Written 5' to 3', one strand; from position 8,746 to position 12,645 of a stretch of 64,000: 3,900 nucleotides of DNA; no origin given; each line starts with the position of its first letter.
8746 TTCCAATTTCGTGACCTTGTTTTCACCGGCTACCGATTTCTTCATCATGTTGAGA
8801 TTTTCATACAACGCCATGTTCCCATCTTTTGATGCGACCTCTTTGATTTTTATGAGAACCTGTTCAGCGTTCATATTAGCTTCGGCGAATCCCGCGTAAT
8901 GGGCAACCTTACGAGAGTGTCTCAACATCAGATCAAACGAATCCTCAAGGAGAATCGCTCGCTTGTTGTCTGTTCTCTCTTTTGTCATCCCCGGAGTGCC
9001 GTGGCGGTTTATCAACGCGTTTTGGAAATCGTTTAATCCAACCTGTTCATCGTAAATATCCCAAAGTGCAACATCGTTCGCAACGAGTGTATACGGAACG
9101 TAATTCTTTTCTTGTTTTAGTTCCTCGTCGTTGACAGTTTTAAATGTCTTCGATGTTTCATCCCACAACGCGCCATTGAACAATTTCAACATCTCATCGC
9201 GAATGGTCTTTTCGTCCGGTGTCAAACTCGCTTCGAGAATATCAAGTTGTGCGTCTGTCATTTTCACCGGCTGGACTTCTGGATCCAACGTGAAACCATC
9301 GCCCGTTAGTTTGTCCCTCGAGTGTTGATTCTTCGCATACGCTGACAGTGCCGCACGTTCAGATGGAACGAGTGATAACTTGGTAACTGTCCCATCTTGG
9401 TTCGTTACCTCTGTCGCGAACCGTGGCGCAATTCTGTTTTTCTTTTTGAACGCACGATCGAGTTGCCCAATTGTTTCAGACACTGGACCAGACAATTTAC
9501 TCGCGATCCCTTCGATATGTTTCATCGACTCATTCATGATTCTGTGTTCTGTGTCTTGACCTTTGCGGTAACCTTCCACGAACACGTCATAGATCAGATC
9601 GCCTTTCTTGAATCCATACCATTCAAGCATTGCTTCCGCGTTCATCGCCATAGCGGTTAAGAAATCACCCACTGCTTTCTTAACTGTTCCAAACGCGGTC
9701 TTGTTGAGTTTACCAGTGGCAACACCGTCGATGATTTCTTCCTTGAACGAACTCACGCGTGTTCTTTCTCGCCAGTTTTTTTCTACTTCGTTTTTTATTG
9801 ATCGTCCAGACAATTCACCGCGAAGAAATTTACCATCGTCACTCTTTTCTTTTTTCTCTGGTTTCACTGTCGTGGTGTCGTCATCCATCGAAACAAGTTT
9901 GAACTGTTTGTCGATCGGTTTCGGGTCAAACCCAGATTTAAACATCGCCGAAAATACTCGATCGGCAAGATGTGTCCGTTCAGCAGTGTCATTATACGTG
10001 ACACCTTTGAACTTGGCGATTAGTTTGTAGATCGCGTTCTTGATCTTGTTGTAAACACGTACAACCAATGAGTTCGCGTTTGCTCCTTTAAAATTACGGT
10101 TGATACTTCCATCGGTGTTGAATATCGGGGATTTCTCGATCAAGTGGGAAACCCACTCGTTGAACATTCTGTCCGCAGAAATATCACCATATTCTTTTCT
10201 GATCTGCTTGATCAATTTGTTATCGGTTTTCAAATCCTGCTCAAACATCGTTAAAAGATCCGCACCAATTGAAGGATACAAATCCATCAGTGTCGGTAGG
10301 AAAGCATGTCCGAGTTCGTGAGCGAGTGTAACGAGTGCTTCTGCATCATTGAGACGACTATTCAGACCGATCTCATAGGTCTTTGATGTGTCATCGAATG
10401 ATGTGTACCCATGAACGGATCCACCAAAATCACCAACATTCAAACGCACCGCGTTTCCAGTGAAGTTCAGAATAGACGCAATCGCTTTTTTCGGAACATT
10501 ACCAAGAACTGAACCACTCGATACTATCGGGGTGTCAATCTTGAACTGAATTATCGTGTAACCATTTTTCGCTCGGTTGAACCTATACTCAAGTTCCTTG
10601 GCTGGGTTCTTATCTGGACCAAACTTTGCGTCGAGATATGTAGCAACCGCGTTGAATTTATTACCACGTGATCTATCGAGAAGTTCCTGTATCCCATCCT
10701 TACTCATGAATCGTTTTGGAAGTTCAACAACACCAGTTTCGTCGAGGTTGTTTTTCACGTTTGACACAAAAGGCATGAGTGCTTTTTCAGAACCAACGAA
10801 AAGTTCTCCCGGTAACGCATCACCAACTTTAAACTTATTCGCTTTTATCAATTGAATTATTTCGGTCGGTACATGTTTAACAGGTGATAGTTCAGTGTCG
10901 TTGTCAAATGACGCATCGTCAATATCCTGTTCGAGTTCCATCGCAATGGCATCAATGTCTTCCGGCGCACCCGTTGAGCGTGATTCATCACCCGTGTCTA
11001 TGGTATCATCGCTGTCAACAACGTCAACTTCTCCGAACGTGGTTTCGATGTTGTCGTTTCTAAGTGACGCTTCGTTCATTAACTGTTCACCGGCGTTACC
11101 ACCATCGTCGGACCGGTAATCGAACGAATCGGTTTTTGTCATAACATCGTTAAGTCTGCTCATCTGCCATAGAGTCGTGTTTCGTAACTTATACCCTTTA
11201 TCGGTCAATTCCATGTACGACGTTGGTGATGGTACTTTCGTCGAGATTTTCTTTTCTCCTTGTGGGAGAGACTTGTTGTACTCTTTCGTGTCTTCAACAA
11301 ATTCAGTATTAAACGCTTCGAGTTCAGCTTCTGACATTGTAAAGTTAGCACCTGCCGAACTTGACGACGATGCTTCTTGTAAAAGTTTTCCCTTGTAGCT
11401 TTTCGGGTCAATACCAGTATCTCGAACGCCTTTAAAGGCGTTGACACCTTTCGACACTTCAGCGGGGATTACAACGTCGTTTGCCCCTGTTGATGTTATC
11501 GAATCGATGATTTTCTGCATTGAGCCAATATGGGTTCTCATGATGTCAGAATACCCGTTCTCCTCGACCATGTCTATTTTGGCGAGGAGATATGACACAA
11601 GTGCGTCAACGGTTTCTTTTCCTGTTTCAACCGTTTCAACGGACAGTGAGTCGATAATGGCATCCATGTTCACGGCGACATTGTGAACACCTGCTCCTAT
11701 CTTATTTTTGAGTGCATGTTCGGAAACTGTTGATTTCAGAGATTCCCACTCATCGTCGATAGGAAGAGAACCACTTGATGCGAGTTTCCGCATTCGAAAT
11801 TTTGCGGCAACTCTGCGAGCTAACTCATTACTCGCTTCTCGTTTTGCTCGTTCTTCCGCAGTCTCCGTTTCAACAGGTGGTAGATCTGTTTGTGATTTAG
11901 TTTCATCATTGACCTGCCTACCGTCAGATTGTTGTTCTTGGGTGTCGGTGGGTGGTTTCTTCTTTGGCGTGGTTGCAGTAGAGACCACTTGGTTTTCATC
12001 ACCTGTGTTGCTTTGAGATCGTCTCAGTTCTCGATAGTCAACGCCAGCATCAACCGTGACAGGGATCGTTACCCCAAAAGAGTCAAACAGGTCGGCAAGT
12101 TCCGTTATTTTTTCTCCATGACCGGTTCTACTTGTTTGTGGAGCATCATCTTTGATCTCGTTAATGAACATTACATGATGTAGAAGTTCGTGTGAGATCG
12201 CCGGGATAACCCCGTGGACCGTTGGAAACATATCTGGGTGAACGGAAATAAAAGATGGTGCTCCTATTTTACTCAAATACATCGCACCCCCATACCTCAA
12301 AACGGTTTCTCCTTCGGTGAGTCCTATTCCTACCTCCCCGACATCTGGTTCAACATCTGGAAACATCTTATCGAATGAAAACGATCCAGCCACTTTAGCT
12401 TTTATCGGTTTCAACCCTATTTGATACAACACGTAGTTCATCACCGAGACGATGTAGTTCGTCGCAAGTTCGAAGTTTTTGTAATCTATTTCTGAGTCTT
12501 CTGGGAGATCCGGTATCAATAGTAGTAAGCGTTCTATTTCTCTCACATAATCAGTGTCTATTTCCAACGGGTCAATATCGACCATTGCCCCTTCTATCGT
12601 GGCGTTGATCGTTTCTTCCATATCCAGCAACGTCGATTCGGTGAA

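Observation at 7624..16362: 2912-aa polyvalent virion protein combining a lytic transglycosylase with two different zincin motifs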

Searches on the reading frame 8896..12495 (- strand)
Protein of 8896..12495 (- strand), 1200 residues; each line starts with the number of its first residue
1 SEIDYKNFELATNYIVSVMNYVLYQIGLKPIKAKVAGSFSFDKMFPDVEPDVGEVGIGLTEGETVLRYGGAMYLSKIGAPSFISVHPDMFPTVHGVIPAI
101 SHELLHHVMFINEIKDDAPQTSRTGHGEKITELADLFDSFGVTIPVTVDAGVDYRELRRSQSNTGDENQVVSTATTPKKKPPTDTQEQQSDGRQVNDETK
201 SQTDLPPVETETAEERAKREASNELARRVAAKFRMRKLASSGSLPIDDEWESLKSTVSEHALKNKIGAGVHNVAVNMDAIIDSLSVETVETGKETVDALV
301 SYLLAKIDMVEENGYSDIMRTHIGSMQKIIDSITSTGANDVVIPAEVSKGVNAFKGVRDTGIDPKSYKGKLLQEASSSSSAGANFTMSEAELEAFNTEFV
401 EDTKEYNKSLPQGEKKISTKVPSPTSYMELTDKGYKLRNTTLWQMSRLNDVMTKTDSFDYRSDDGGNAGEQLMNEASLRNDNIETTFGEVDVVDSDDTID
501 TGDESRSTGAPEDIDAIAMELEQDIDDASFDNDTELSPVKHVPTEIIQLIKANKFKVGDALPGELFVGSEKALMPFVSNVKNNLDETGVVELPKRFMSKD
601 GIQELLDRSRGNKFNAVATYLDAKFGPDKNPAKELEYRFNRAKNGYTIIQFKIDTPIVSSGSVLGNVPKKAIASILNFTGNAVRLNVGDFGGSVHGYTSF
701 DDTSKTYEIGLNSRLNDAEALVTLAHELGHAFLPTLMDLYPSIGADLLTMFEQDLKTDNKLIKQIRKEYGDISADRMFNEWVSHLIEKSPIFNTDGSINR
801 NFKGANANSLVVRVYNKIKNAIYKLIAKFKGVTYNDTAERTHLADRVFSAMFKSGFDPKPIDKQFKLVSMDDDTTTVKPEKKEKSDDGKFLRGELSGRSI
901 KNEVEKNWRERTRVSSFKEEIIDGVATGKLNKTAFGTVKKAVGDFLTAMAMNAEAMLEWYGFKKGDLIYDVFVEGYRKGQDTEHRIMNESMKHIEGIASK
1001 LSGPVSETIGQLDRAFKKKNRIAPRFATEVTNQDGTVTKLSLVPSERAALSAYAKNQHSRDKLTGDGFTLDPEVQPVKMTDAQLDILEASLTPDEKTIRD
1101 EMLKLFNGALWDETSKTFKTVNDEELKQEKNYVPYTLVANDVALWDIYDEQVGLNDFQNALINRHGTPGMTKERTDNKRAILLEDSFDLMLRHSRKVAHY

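Call 33: search_protein_representatives(protein=window:8896-12495:-)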
Query: 1200 residues. Proteins with E-value up to 0.001 (for the whole library): 12; up to 1e-10: 5; up to 1e-30: 4. The best 12 are listed.
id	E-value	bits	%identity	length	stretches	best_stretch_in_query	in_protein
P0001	0.0e+00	2675.8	100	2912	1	1-1200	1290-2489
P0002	4.5e-67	243.6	32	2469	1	661-1198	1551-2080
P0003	1.9e-45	172.0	30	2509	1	648-1195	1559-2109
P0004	1.9e-38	148.8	30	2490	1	709-1200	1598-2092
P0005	5.6e-11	57.9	28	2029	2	1029-1191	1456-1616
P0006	3.1e-09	52.1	29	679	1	961-1198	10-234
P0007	2.5e-07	45.8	25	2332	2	940-1198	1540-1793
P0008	1.3e-05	40.1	25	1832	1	881-1193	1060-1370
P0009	1.6e-05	39.8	28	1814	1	1010-1200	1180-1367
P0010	4.0e-04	35.2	23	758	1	969-1193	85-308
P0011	4.0e-04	35.2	23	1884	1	934-1200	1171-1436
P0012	4.1e-04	35.1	27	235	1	1038-1199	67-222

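Call 36: search_protein_families(library=pfam, proteins=[P0005, P0007, P0008, P0009, P0011], max_evalue=0.01)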
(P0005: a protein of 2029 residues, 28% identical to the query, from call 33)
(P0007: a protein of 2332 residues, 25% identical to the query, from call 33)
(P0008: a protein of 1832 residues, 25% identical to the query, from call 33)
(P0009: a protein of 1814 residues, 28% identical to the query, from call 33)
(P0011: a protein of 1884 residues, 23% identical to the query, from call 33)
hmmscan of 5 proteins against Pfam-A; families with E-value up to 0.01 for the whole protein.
P0005 (2029 aa): 1 family
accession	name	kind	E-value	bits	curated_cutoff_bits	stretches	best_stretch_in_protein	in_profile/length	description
PF01464.25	SLT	-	1.6e-10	41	21.3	1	36-123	10-94/117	Transglycosylase SLT domain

P0007 (2332 aa): 1 family
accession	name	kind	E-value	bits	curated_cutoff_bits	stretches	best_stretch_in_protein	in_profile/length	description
PF00990.26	GGDEF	-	8.9e-07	29.2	23.8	1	776-872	37-131/161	Diguanylate cyclase, GGDEF domain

P0008 (1832 aa): 1 family
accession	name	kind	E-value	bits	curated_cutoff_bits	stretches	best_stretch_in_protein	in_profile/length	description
PF03144.31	GTP_EFTU_D2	-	0.0038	18.1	30.3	0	1752-1793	7-51/73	Elongation factor Tu domain 2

P0009 (1814 aa): 0 families

P0011 (1884 aa): 1 family
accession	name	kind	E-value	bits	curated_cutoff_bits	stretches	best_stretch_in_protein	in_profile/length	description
PF14794.11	DUF4479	-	0.0054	16.9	25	0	1261-1309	4-51/71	Domain of unknown function (DUF4479)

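Call 37: search_protein_families(library=pfam, proteins=[P0002, P0003, P0004, P0006, P0010], max_evalue=0.01)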
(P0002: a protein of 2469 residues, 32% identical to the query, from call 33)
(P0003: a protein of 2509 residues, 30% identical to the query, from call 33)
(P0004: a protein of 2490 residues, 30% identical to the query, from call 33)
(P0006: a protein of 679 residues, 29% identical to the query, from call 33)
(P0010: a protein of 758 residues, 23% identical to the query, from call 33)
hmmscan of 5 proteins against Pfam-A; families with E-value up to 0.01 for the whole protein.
P0002 (2469 aa): 2 families
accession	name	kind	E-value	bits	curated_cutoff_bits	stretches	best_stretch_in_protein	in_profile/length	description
PF06114.19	Peptidase_M78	-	0.0028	17.9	22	1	1573-1627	6-59/123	IrrE N-terminal-like domain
PF03266.21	NTPase_1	-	0.0058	16.9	23.9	0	724-785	74-136/168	NTPase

P0003 (2509 aa): 1 family
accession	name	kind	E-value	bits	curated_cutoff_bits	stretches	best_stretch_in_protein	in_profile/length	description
PF06114.19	Peptidase_M78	-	0.0014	18.9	22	1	1612-1647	25-59/123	IrrE N-terminal-like domain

P0004 (2490 aa): 2 families
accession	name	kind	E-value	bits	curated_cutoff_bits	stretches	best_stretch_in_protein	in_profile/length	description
PF21277.2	T6SS_VgrG3-like_C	-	1.3e-20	74.6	27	1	149-328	1-182/183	Type VI secretion system spike protein VgrG3-like, C-terminal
PF20573.4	DUF6782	-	0.0036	17.1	27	1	1572-1620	50-101/241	Putative metallopeptidase family (DUF6782)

P0006 (679 aa): 0 families

P0010 (758 aa): 0 families

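Call 63: find_encoding_contigs(protein=P0002, flank=10000, max_places=3)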
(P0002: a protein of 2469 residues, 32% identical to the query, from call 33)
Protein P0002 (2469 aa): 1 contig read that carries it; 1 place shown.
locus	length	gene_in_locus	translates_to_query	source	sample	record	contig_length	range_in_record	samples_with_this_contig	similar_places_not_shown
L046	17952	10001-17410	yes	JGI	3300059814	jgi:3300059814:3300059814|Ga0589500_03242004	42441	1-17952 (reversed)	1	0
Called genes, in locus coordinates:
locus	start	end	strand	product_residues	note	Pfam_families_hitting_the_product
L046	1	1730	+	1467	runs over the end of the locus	-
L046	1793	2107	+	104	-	-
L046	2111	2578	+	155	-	PF07087:DUF1353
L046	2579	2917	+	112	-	-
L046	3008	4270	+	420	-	PF00801:PKD (weak), PF18911:PKD_4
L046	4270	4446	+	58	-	-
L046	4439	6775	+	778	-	-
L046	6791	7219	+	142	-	-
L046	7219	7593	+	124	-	-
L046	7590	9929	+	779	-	-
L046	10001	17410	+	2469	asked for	-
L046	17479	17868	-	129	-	-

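Call 64: find_encoding_contigs(protein=P0003, flank=10000, max_places=3)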
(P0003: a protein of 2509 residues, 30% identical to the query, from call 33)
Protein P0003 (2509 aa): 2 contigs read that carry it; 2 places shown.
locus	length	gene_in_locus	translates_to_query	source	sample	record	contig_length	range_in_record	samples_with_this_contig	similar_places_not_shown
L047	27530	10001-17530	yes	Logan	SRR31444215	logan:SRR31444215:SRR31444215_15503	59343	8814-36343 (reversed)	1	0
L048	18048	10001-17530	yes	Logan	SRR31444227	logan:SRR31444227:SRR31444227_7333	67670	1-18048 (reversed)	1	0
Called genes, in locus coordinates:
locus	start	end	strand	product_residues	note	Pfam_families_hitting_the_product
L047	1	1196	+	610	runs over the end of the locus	-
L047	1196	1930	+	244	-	PF01764:Lipase_3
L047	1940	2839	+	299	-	-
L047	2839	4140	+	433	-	PF00801:PKD (weak), PF18911:PKD_4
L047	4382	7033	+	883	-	-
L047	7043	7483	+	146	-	-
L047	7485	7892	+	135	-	-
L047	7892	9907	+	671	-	-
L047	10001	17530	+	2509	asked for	-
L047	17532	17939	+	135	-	PF08291:Peptidase_M15_3 (weak)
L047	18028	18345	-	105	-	PF21825:Sequestin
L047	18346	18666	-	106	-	-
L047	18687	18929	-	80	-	-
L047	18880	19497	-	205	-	-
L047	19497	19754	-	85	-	PF11195:Tad2-like (weak)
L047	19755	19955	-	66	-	-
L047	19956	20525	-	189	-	-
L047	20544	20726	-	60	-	-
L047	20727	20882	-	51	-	-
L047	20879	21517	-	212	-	-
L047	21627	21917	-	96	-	-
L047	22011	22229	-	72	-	-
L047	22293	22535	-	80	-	-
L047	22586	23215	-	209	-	PF22769:DCD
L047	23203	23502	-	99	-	-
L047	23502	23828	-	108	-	-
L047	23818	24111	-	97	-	-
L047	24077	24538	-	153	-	-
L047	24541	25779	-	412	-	-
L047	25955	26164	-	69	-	-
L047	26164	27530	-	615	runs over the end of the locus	PF08708:PriCT_1, PF03796:DnaB_C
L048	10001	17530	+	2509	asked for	-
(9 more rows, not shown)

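Call 82: search_dna_similar(query=P0006, collection=phages, mode=protein, max_rows=25, max_evalue=0.001)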
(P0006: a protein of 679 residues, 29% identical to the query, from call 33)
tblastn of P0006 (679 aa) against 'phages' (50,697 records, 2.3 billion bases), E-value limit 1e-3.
Records with a match: 2; places in all: 2; records where one place covers at least 80% of the query: 0.
Best place of each record, by identity: <60% 2.
By first word of the organism name: Bacteriophage 2.
By host as written in the record: - 2.
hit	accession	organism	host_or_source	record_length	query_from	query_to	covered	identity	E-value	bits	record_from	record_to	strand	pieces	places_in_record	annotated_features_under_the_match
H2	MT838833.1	Bacteriophage sp.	human fecal samples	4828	78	472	58%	23.0%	1e-18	97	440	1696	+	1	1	record has no annotation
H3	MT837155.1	Bacteriophage sp.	human fecal samples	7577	302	479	26%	26.3%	7e-6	56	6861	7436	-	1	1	record has no annotation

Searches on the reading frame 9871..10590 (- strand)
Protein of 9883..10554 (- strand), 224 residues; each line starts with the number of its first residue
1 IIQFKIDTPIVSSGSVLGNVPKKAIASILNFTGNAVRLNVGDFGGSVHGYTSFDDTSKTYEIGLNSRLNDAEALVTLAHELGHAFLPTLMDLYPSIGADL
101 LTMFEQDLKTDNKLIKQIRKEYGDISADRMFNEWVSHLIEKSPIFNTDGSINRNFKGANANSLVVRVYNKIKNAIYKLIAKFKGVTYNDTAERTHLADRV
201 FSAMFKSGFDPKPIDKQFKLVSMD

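Call 79: search_protein_families(library=pfam, proteins=[window:9883-10554:-], max_evalue=10)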
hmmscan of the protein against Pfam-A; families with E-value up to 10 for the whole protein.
window:9883-10554:- (224 aa): 4 families
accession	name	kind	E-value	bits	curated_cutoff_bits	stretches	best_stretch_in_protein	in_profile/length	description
PF06114.19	Peptidase_M78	-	3.1e-05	24.2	22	1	49-86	22-55/123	IrrE N-terminal-like domain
PF08765.17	Mor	-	0.014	15.9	24.9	1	98-183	8-96/107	Mor transcription activator family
PF13688.12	Reprolysin_5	-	0.027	15.2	27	1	57-85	131-153/196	Metallo-peptidase family M12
PF20573.4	DUF6782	-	0.11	12.2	27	1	59-84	76-101/241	Putative metallopeptidase family (DUF6782)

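Call 81: search_solved_structures(query=A4, max_evalue=10, show_alignments=4)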
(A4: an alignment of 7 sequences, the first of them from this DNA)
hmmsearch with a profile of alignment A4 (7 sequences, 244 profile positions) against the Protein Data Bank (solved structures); distinct sequences matched with E-value up to 10: 9.
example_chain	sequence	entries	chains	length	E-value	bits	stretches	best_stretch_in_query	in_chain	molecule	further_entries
9r1o_A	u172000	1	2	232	0.026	17.5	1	108-235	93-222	sc-apCC-6-DPH-NR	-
4zlh_A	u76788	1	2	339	0.13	15.2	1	97-199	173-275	Lipopolysaccharide assembly protein B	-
8v24_A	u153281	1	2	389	0.16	14.8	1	97-199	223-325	Lipopolysaccharide assembly protein B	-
7t6d_A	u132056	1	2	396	0.17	14.8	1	97-199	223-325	Lipopolysaccharide assembly protein B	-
1kug_A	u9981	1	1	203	0.34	13.8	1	63-97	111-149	metalloproteinase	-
1kuf_A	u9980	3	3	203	0.35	13.8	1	63-97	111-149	metalloproteinase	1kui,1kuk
3khk_A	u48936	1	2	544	0.39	13.6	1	94-156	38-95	Type I restriction-modification system methylation subunit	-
7rk4_A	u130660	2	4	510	1.1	12.2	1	106-142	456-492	Mannitol 2-dehydrogenase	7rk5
8g8i_A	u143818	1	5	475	1.2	12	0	101-189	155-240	C3HR3_9r_shift4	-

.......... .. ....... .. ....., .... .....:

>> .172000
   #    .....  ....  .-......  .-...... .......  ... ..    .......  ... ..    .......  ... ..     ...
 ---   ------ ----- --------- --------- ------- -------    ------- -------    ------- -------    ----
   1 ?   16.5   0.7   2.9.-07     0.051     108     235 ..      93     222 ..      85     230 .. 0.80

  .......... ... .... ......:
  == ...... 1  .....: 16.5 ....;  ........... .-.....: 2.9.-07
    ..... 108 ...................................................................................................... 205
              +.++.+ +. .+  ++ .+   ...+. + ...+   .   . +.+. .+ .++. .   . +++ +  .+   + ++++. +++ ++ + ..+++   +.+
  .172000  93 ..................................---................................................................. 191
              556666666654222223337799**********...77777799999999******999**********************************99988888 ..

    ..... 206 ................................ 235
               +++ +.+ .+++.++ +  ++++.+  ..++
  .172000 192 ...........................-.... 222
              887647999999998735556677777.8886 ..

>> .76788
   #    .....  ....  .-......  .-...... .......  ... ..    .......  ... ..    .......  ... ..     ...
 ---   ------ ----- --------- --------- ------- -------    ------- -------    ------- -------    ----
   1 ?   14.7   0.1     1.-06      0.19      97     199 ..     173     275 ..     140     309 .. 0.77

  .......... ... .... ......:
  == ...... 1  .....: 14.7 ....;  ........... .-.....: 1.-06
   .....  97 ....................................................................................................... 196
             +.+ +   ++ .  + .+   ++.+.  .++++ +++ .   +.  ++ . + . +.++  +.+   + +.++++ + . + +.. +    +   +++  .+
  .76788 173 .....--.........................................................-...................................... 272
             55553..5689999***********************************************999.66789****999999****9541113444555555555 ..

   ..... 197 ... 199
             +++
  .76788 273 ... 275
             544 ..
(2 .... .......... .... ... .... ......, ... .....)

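Call 100: search_protein_families(library=phrogs, proteins=[window:9883-10554:-], max_evalue=1)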
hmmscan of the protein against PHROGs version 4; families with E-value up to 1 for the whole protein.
window:9883-10554:- (224 aa): 9 families
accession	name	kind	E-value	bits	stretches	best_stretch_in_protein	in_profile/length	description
phrog_87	-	other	2.4e-05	25.2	1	57-86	69-98/227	metallo-protease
phrog_1914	-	unknown function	0.0027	18.4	1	42-86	63-107/222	-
phrog_1233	-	unknown function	0.04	14.1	0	58-86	43-74/306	-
phrog_532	-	transcription regulation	0.072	14.2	1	148-184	84-119/132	late transcriptional activator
phrog_2439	-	transcription regulation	0.077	12.8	1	46-86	171-210/367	transcriptional regulator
phrog_9880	-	unknown function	0.086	11.2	1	47-99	945-993/2231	-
phrog_31466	-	unknown function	0.11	13.9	0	116-146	13-43/117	-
phrog_6361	-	unknown function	0.13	13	1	49-84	57-94/203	-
phrog_27765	-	unknown function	0.14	11.8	1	69-85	374-390/598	-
